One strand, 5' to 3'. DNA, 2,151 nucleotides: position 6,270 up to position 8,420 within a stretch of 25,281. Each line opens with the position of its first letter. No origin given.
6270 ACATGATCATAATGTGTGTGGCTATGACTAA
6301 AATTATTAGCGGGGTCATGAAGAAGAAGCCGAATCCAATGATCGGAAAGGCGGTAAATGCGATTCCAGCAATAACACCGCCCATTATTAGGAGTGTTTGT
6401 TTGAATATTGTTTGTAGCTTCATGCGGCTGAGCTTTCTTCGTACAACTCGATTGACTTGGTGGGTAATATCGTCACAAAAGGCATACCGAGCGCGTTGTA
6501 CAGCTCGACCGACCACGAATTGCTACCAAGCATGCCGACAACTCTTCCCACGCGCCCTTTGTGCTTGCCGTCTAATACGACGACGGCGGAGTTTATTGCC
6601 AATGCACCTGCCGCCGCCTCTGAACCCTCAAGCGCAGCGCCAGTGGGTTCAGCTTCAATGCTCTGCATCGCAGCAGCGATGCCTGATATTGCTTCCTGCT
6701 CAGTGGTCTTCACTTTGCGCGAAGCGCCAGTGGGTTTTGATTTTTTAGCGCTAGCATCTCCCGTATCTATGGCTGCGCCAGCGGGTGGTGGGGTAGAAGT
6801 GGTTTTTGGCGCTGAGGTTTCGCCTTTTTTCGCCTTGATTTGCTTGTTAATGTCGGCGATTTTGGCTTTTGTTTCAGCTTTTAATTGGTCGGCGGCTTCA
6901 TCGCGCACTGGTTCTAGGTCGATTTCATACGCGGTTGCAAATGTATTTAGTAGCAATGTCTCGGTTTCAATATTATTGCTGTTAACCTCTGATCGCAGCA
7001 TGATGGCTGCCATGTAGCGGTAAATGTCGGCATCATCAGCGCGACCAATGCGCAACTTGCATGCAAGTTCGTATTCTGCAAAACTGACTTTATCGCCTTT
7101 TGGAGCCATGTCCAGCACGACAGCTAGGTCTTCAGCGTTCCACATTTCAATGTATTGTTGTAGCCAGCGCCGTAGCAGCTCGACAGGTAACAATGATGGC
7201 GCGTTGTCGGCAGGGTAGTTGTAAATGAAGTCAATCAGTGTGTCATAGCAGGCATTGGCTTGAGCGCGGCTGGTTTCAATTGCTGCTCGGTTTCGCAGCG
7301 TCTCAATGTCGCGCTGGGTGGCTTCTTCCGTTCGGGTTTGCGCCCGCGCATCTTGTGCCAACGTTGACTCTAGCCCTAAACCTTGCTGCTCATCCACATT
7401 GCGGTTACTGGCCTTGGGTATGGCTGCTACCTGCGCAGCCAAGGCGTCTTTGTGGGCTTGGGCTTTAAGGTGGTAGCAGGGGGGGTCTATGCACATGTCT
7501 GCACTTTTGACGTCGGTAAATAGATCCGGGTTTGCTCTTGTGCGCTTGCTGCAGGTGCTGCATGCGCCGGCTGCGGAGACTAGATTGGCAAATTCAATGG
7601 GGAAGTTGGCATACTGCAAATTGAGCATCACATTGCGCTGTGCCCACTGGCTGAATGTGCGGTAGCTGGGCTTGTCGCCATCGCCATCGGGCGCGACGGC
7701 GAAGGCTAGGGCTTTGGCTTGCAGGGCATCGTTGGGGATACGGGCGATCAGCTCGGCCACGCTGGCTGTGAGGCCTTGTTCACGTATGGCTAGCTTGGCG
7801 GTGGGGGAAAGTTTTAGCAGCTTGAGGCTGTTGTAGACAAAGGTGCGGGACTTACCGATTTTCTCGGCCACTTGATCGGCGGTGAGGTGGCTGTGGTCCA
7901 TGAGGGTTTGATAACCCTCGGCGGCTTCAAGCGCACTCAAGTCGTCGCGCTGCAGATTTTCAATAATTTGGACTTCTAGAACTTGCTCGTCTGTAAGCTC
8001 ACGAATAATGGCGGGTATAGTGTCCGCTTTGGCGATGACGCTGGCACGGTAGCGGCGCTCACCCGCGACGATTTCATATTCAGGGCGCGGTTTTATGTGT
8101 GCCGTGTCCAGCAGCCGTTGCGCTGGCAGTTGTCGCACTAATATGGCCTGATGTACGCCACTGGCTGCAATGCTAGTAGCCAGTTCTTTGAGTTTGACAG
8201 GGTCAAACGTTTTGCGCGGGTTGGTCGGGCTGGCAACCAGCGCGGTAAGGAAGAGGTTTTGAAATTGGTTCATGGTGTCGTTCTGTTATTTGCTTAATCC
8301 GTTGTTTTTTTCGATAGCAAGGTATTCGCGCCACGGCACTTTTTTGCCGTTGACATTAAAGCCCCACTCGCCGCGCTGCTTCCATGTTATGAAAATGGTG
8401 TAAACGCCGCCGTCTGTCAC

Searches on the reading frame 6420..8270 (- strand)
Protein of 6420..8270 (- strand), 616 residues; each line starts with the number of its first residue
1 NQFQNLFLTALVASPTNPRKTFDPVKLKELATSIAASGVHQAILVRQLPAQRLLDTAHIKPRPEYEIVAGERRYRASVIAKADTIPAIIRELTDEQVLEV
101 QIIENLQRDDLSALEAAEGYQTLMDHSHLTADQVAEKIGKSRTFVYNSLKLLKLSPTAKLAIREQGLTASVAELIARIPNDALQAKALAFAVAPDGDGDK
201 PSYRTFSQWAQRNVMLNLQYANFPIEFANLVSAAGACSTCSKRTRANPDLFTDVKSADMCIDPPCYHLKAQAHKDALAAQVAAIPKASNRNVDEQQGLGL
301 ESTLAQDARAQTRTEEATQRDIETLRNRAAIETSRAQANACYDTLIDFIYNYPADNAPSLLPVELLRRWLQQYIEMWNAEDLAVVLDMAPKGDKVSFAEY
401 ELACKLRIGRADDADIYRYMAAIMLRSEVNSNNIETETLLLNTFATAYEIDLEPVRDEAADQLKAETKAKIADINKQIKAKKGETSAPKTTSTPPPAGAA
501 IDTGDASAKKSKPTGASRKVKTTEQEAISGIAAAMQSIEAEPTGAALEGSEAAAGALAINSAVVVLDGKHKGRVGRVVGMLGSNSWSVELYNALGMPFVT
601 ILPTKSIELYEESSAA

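Call 104: search_protein_families(library=pfam, proteins=[window:6420-8270:-], max_evalue=0.0001)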
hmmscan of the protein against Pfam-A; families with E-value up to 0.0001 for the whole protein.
window:6420-8270:- (616 aa): 3 families
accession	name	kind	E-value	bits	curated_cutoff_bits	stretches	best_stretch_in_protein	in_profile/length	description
PF02195.25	ParB_N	-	1.3e-24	86.5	26.3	1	2-107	2-95/95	ParB N-terminal domain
PF17762.8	HTH_ParB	-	1e-18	67.8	22.6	1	110-189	2-81/102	ParB HTH domain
PF01978.25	TrmB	-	3.5e-05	24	25.6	1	110-152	5-46/68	Sugar-specific transcriptional regulator TrmB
